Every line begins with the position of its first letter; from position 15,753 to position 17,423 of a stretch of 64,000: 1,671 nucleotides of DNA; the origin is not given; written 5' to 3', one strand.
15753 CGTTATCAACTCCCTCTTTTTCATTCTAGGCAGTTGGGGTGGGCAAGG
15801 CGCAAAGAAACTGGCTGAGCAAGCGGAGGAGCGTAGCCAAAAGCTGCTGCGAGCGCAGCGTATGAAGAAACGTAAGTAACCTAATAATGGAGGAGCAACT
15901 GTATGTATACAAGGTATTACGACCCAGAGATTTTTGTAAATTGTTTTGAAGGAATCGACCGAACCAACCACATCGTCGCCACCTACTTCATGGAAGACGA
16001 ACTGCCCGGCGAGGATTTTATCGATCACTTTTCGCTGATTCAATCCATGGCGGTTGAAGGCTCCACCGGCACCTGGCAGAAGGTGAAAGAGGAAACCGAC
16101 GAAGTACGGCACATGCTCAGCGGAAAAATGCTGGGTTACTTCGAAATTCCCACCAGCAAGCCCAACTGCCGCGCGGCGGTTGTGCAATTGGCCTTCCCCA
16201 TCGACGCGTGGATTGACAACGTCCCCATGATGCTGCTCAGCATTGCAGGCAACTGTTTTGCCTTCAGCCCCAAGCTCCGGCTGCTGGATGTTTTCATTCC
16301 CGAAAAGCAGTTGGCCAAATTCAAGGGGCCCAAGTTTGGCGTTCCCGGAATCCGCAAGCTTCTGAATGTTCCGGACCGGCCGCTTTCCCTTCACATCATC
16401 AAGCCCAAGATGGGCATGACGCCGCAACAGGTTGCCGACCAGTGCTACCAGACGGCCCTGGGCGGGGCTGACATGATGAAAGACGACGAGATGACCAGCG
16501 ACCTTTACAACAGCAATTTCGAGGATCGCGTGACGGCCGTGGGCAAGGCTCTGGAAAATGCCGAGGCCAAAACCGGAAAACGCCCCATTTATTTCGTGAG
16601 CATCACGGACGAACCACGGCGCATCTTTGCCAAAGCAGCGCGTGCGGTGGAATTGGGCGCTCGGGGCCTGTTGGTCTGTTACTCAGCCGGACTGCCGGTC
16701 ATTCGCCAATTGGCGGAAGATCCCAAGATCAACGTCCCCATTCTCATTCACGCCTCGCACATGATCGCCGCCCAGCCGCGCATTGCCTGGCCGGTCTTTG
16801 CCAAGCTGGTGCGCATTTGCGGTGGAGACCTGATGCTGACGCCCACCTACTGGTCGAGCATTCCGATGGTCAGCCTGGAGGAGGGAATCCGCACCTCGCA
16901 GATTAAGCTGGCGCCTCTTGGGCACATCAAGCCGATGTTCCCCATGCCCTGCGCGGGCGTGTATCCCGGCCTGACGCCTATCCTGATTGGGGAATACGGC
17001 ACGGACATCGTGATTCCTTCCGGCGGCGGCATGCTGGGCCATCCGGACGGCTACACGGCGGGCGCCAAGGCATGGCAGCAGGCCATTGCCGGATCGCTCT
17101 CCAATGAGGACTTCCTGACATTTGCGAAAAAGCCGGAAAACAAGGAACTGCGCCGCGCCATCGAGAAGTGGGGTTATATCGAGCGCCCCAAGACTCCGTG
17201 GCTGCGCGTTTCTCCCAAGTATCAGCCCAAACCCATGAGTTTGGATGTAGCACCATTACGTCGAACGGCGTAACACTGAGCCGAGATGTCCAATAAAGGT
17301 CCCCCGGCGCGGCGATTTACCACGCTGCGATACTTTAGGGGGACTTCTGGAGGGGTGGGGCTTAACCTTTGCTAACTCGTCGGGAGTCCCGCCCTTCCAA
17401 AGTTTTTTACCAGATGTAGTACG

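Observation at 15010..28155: RuBisCO-like protein with a RhaB-type kinase, two acetoin-dehydrogenase-type E1 pairs, a lipoyl E2 and a URO-D-family protein: candidate undescribed (deoxy)sugar-phosphate catabolic system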

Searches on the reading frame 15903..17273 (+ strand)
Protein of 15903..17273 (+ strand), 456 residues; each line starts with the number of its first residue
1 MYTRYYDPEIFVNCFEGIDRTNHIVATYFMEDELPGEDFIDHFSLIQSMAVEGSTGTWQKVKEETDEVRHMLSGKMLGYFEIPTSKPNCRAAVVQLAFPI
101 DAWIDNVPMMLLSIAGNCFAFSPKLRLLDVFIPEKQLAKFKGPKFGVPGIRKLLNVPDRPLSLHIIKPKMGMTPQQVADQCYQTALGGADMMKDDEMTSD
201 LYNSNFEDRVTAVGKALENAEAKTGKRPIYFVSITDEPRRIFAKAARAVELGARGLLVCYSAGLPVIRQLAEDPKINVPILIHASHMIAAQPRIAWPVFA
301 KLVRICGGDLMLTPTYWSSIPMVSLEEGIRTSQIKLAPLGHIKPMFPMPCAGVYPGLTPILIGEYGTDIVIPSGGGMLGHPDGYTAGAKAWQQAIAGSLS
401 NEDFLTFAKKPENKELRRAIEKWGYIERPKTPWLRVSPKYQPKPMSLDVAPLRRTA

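Call 4: search_protein_families(library=pfam, proteins=[window:15903-17273:+])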
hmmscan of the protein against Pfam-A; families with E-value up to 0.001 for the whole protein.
window:15903-17273:+ (456 aa): 2 families
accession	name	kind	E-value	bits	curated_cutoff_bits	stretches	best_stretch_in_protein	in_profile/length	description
PF00016.26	RuBisCO_large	-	7.7e-37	127.6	30.1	1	147-423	2-299/299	Ribulose bisphosphate carboxylase large chain, catalytic domain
PF02788.21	RuBisCO_large_N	-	3.3e-10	40.7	20.7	1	21-135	11-119/120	Ribulose bisphosphate carboxylase large chain, N-terminal domain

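Call 6: find_homologous_proteins(query=window:15903-17273:+)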
Query window:15903-17273:+ (456 aa): 1286 proteins with E <= 0.001 among 8000 candidates; the best 120 are listed.
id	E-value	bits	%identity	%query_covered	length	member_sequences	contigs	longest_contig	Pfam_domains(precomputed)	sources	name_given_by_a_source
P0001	0.0e+0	1053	100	100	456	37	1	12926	PF02788.22,PF00016.27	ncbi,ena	-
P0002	2.9e-283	958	91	98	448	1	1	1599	PF02788.22,PF00016.27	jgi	-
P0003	9.0e-278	939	90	98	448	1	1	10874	PF02788.22,PF00016.27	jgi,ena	-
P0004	2.0e-276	935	89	98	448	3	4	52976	PF02788.22,PF00016.27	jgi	jgi:2,3-diketo-5-methylthiopentyl-1-phosphate enolase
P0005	1.3e-272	922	88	98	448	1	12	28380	PF02788.22,PF00016.27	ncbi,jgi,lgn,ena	ncbi:MAG: RuBisCO large subunit C-terminal-like domain-containing protein [Terriglobia bacterium]|jg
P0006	6.4e-272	920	88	98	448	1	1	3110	PF02788.22,PF00016.27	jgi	jgi:2,3-diketo-5-methylthiopentyl-1-phosphate enolase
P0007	4.5e-266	901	85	98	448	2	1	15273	PF02788.22,PF00016.27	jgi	-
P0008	2.4e-265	898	84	98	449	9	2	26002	PF02788.22,PF00016.27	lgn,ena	-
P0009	1.5e-263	893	84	98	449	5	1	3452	PF02788.22,PF00016.27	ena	-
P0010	6.4e-263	890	84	98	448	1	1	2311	PF02788.22,PF00016.27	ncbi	-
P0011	1.3e-262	889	83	98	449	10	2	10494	PF02788.22,PF00016.27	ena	-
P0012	2.6e-262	888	83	98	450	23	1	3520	PF02788.22,PF00016.27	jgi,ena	-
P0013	2.7e-262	888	82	98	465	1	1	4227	PF02788.22,PF00016.27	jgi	jgi:2,3-diketo-5-methylthiopentyl-1-phosphate enolase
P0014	7.8e-262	887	83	98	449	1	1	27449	PF02788.22,PF00016.27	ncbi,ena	ncbi:MAG: RuBisCO large subunit C-terminal-like domain-containing protein [Terriglobia bacterium]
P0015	1.1e-261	886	82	99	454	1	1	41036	PF02788.22,PF00016.27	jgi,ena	-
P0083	7.7e-231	785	74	97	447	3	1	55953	PF02788.22,PF00016.27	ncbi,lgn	ncbi:MAG: RuBisCO large subunit C-terminal-like domain-containing protein [Candidatus Omnitrophota b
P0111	5.0e-215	733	68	98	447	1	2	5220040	PF02788.22,PF00016.27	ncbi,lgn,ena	-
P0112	9.4e-215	732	68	98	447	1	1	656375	PF02788.22,PF00016.27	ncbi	ncbi:MAG: RuBisCO large subunit C-terminal-like domain-containing protein [Armatimonadota bacterium]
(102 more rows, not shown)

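Call 8: find_encoding_contigs(protein=P0111, flank=10000, max_places=2)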
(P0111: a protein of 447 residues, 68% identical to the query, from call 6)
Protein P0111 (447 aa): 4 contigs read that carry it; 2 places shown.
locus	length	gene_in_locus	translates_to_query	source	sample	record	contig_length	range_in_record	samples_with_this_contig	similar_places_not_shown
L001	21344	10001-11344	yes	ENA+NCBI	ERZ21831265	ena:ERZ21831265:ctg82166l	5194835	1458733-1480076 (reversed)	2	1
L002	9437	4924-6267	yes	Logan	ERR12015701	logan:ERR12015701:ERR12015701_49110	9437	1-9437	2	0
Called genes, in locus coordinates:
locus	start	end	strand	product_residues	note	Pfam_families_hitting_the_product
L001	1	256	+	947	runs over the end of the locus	PF22825:HpiC1-like (weak), PF19773:DUF6259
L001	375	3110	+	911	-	PF14307:Glyco_tran_WbsX, PF16317:Glyco_hydro_99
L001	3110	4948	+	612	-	PF16126:DUF4838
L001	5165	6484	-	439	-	PF00364:Biotin_lipoyl, PF02817:E3_binding, PF00198:2-oxoacid_dh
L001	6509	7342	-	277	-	PF00106:adh_short, PF08659:KR (weak), PF13561:adh_short_C2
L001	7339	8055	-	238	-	PF00834:Ribul_P_3_epim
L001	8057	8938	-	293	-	PF01791:DeoC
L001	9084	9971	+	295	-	PF01418:HTH_6, PF01380:SIS, PF13580:SIS_2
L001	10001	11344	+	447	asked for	PF02788:RuBisCO_large_N, PF00016:RuBisCO_large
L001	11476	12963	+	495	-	PF00370:FGGY_N, PF02782:FGGY_C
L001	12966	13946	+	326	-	PF01261:AP_endonuc_2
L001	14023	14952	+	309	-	PF00676:E1_dh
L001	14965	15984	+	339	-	PF02779:Transket_pyr, PF02780:Transketolase_C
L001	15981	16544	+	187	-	PF00702:Hydrolase, PF13419:HAD_2, PF13242:Hydrolase_like (weak)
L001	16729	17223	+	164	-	-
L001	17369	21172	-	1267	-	PF17132:Glyco_hydro_106, PF00754:F5_F8_type_C, PF22633:F5_F8_type_C_2 (faint), PF02837:Glyco_hydro_2_N (faint), PF22666:Glyco_hydro_2_N2 (faint), PF17132:Glyco_hydro_106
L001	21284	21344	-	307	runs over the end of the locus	-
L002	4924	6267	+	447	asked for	PF02788:RuBisCO_large_N, PF00016:RuBisCO_large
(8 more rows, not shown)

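Call 9: find_encoding_contigs(protein=P0112, flank=10000, max_places=2)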
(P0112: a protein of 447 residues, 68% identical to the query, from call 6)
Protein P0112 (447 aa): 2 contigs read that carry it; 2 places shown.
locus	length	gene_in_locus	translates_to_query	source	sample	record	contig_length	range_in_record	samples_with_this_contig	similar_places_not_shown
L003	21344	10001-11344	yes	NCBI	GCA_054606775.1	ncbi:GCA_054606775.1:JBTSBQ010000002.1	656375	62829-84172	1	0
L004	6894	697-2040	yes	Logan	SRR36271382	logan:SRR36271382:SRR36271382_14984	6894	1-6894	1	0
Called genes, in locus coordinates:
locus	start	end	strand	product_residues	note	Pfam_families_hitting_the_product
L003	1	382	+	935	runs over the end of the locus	PF19773:DUF6259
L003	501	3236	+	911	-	PF14307:Glyco_tran_WbsX, PF16317:Glyco_hydro_99 (weak)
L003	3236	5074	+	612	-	PF16126:DUF4838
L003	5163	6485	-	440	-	PF00364:Biotin_lipoyl, PF02817:E3_binding, PF00198:2-oxoacid_dh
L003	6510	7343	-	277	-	PF00106:adh_short, PF01370:Epimerase (weak), PF08659:KR, PF13561:adh_short_C2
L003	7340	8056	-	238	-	PF00834:Ribul_P_3_epim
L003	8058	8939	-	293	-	PF01791:DeoC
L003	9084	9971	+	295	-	PF01418:HTH_6, PF01380:SIS, PF13580:SIS_2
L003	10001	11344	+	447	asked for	PF02788:RuBisCO_large_N, PF00016:RuBisCO_large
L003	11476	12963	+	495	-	PF00370:FGGY_N, PF02782:FGGY_C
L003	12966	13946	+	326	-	PF01261:AP_endonuc_2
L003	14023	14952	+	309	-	PF00676:E1_dh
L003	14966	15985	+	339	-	PF02779:Transket_pyr, PF02780:Transketolase_C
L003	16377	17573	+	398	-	PF01960:ArgJ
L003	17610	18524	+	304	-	-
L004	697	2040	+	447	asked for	PF02788:RuBisCO_large_N, PF00016:RuBisCO_large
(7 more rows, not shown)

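Call 10: find_encoding_contigs(protein=P0083, flank=10000, max_places=2)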
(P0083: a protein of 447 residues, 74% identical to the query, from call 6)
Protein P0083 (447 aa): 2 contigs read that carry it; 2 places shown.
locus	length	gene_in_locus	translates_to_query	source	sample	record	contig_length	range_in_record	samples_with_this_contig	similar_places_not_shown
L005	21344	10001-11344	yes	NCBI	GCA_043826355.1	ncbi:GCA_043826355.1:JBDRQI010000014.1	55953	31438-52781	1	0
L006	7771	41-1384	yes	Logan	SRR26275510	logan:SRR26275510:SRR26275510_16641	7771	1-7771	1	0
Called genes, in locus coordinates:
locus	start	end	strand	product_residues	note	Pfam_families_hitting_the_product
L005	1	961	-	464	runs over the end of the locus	PF11638:DnaA_N, PF00308:Bac_DnaA, PF01695:IstB_IS21 (weak), PF00004:AAA (weak), PF13401:AAA_22 (faint), PF08299:Bac_DnaA_C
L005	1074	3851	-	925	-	PF07517:SecA_DEAD, PF00270:DEAD (weak), PF01043:SecA_PP_bind, PF21090:P-loop_SecA, PF07516:SecA_SW, PF02810:SEC-C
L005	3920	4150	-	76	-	-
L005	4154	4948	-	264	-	PF01026:TatD_DNase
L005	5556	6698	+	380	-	PF01321:Creatinase_N, PF00557:Peptidase_M24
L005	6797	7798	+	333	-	PF01208:URO-D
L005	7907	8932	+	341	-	PF02126:PTE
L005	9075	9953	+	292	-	PF01418:HTH_6, PF13580:SIS_2 (faint), PF01380:SIS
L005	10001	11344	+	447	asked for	PF02788:RuBisCO_large_N, PF00016:RuBisCO_large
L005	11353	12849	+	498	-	PF00370:FGGY_N, PF02782:FGGY_C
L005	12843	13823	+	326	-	PF01261:AP_endonuc_2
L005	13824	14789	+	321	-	PF00676:E1_dh, PF00456:Transketolase_N (weak)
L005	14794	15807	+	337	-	PF02779:Transket_pyr, PF02780:Transketolase_C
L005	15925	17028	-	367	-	PF01208:URO-D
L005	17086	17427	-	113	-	-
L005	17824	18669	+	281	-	PF01435:Peptidase_M48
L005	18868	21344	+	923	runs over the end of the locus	PF00133:tRNA-synt_1, PF09334:tRNA-synt_1g, PF13603:tRNA-synt_1_2, PF01406:tRNA-synt_1e (weak), PF08264:Anticodon_1, PF06827:zf-FPG_IleRS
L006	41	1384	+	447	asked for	PF02788:RuBisCO_large_N, PF00016:RuBisCO_large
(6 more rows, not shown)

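Call 12: search_solved_structures(query=window:15903-17273:+, max_evalue=1e-10, show_alignments=2)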
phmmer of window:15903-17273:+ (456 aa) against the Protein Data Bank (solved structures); distinct sequences matched with E-value up to 1e-10: 99 (the best 60 are shown).
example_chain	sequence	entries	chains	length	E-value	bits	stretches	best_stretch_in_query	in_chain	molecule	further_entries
2oek_A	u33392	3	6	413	1.1e-58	202.3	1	46-427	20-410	2,3-diketo-5-methylthiopentyl-1-phosphate enolase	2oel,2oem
2oej_A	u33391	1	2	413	8.4e-57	196.1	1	46-427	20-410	2,3-diketo-5-methylthiopentyl-1-phosphate enolase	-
2zvi_A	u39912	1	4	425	1.4e-54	188.7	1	23-427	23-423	2,3-diketo-5-methylthiopentyl-1-phosphate enolase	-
2cwx_A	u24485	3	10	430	1.4e-52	182.2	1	49-423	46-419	Ribulose bisphosphate carboxylase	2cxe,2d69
4nas_A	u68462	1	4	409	4.3e-52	180.5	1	24-424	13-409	Ribulose-bisphosphate carboxylase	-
3a13_A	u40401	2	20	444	2.1e-51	178.3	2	47-314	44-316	Ribulose bisphosphate carboxylase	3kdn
3kdo_A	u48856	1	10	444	2.2e-51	178.2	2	47-314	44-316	Ribulose bisphosphate carboxylase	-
1geh_A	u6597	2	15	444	2.7e-51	177.9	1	47-426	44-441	RIBULOSE-1,5-BISPHOSPHATE CARBOXYLASE/OXYGENASE | Ribulose bisphosphate carboxylase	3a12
3wqp_A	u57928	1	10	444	4.5e-51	177.2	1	47-426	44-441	Ribulose bisphosphate carboxylase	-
8dht_A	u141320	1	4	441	5.3e-50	173.6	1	46-426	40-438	Ribulose bisphosphate carboxylase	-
6hun_A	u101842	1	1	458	7e-50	173.2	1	49-427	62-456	Ribulose bisphosphate carboxylase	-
1tel_A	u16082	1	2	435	7.5e-49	169.8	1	11-396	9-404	ribulose bisphosphate carboxylase, large subunit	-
1ykw_A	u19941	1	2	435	9.2e-49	169.5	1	11-396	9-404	RuBisCO-like protein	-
3fk4_A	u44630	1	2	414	1.2e-47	165.8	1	88-424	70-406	RuBisCO-like protein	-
2qyg_A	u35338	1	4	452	6.2e-41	143.7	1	88-394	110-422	Ribulose bisphosphate carboxylase-like protein 2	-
3qfw_A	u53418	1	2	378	7.3e-28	100.6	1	108-393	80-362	Ribulose-1,5-bisphosphate carboxylase/oxygenase large subunit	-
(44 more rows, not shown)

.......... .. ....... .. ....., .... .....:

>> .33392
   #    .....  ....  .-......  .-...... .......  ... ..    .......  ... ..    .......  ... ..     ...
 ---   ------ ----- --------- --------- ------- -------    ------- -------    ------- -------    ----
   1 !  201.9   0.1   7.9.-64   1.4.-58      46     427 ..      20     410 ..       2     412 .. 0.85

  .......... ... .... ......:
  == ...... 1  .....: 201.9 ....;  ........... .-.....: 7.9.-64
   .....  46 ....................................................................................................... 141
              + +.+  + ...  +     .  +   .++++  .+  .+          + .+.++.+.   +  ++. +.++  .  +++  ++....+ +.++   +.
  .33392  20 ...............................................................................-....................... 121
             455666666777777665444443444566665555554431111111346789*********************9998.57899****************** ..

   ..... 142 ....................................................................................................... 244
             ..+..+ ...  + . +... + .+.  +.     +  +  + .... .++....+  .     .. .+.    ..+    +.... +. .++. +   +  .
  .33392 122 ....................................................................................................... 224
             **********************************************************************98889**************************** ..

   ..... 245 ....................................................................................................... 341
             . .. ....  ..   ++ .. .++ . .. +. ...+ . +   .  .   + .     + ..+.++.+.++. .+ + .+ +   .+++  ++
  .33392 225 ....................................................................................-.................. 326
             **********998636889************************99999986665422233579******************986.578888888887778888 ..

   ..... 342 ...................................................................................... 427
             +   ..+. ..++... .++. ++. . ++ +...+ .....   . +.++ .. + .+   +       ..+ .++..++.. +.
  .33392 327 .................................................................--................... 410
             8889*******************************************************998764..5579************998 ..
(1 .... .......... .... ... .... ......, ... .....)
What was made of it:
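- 15903..17273 (+): Form IV RuBisCO-like protein, 456 aa, member of an uncharacterised clade. The nearest PDB entry is MtnW 2oek, E = 1e-58 (call 12).
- Closest known: Rhodospirillum rubrum RLP. Different: More distant in sequence (3qfw scores 100 bits; call 12).
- By sequence the RLP is closer to the enolase MtnW than to the R. rubrum isomerase (3qfw scores 100 bits, 2oek scores 202 bits; call 12).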

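Call 16: search_protein_families(library=ncbifam, proteins=[window:15903-17273:+], max_evalue=0.00001)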
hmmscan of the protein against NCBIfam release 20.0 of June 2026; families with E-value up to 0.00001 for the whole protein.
window:15903-17273:+ (456 aa): 6 families
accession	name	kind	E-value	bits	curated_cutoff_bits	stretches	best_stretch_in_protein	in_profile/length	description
NF007095.0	PRK09549.1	equivalog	6.2e-76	255.5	409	1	23-427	3-405/407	2,3-diketo-5-methylthiopentyl-1-phosphate enolase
TIGR03326.1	rubisco_III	equivalog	2e-63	214.7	497.45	1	45-423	31-426/426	type III ribulose-bisphosphate carboxylase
TIGR03332.1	salvage_mtnW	equivalog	1.7e-62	211.3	513.6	1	24-424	3-407/407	2,3-diketo-5-methylthiopentyl-1-phosphate enolase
NF003252.0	PRK04208.1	subfamily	1.6e-60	205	438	1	41-427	42-459/468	ribulose-bisphosphate carboxylase large subunit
NF042437.1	OxoIsoapPDcar_OiaX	equivalog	4.5e-34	118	700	1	44-424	15-412/412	3-oxo-isoapionate-4-phosphate decarboxylase OiaX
NF010002.0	PRK13475.1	equivalog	2.9e-30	105.3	489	2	18-237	18-235/459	ribulose-bisphosphate carboxylase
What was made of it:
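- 15903..17273 (+): The NCBIfam MtnW models score 255 and 211 bits, below their cut-offs of 409 and 514 (call 16).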

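Call 18: find_related_loci(query=A1, collection=genome_contigs, flank=10000)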
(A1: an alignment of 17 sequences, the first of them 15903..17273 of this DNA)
Query A1 (456 aa) in genome_contigs; peptide patterns used: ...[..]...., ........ (x = any residue, [..] = any of these).
230 stretches matched a pattern; 162 encode a relative of the query (tblastn E <= 1e-3); the best 80 are kept; 80 distinct loci.
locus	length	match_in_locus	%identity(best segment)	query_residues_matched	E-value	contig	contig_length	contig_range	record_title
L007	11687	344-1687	88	1-448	0e+0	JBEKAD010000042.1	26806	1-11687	MAG: Terriglobia bacterium isolate SPRUCE 104 SPRUCE_104_42, whole genome shotgun sequence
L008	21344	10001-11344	84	1-448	0e+0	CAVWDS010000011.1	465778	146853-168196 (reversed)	MAG: uncultured Acidobacteriota bacterium isolate MFD01299.bin.2.212 genome assembly, contig: contig_7439, whole genome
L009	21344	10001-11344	83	1-448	0e+0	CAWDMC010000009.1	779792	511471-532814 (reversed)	MAG: uncultured Acidobacteriota bacterium isolate MFD04944.bin.1.7 genome assembly, contig: contig_13050, whole genome s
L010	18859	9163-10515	83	1-451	0e+0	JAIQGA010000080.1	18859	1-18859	MAG: Terriglobia bacterium isolate SRVP_29 SRVP18_hole-7m-from-trench_1_20cm_scaffold_1595, whole genome shotgun sequenc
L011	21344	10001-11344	82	1-448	0e+0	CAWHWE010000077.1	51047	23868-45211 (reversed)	MAG: uncultured Acidobacteriota bacterium isolate MFD04492.bin.1.130 genome assembly, contig: contig_64079, whole genome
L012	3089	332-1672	81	1-447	0e+0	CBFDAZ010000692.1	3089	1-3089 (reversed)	MAG TPA_asm: uncultured bacterium isolate SRR26215687_binner123_Refined_16 genome assembly, contig: ERZ25073490.39775, w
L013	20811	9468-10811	79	1-448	0e+0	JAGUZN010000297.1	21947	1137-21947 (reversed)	MAG: Armatimonadota bacterium isolate DeMMO6_22 c_000000071717, whole genome shotgun sequence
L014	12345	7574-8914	81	1-447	0e+0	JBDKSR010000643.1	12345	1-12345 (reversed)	MAG: Bryobacteraceae bacterium isolate 6_bin.226 c_000001464996, whole genome shotgun sequence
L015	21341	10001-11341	80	1-447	0e+0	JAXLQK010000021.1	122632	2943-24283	MAG: Terriglobia bacterium isolate STL-ACI1 C4.172.fa-21, whole genome shotgun sequence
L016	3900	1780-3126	80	1-449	0e+0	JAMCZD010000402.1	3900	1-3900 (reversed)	MAG: Candidatus Omnitrophota bacterium isolate FK_Sedi_B_Bin.32 NODE_102172_length_3900_cov_1.54201, whole genome shotgu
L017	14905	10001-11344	83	1-448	0e+0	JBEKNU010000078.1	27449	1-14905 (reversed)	MAG: Terriglobia bacterium isolate SPRUCE 424 SPRUCE_424_78, whole genome shotgun sequence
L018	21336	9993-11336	79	1-448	0e+0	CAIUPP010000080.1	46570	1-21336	MAG: uncultured planctomycete isolate AM-2014_bin-0320 genome assembly, contig: bin-0320:080/154, whole genome shotgun s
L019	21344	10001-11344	82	1-448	0e+0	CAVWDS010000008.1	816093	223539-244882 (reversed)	MAG: uncultured Acidobacteriota bacterium isolate MFD01299.bin.2.212 genome assembly, contig: contig_6312, whole genome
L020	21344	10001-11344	82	1-448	0e+0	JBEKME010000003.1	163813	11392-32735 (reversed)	MAG: Terriglobia bacterium isolate SPRUCE 387 SPRUCE_387_3, whole genome shotgun sequence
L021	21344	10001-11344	79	1-448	0e+0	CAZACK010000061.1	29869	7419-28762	MAG TPA_asm: uncultured Solibacteraceae bacterium isolate binchicken_co107_188 genome assembly, contig: NODE_3857_length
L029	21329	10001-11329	74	3-445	0e+0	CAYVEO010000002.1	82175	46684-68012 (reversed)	MAG TPA_asm: uncultured Planctomycetia bacterium isolate SRP090828_co3_47 genome assembly, contig: NODE_15_length_82175_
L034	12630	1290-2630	70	1-447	0e+0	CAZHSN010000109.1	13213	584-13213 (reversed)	MAG TPA_asm: uncultured bacterium isolate binchicken_co168_192 genome assembly, contig: NODE_8088_length_13213_cov_5.586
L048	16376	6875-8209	65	4-448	0e+0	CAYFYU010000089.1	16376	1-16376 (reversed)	MAG TPA_asm: uncultured Spirochaetota bacterium isolate ERP108616_co2_14 genome assembly, contig: NODE_5658_length_16376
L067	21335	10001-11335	64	4-448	0e+0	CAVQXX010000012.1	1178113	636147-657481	MAG: uncultured Bacteroidales bacterium isolate MFD04716.bin.2.165 genome assembly, contig: contig_8161, whole genome sh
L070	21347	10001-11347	64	4-448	0e+0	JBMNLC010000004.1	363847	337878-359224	MAG: Clostridia bacterium isolate SBF912LR0HQ0075 contig_36496, whole genome shotgun sequence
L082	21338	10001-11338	63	3-447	0e+0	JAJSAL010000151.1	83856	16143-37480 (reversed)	MAG: Spirochaetes bacterium isolate Dive96_bin4.94 k141_3647044, whole genome shotgun sequence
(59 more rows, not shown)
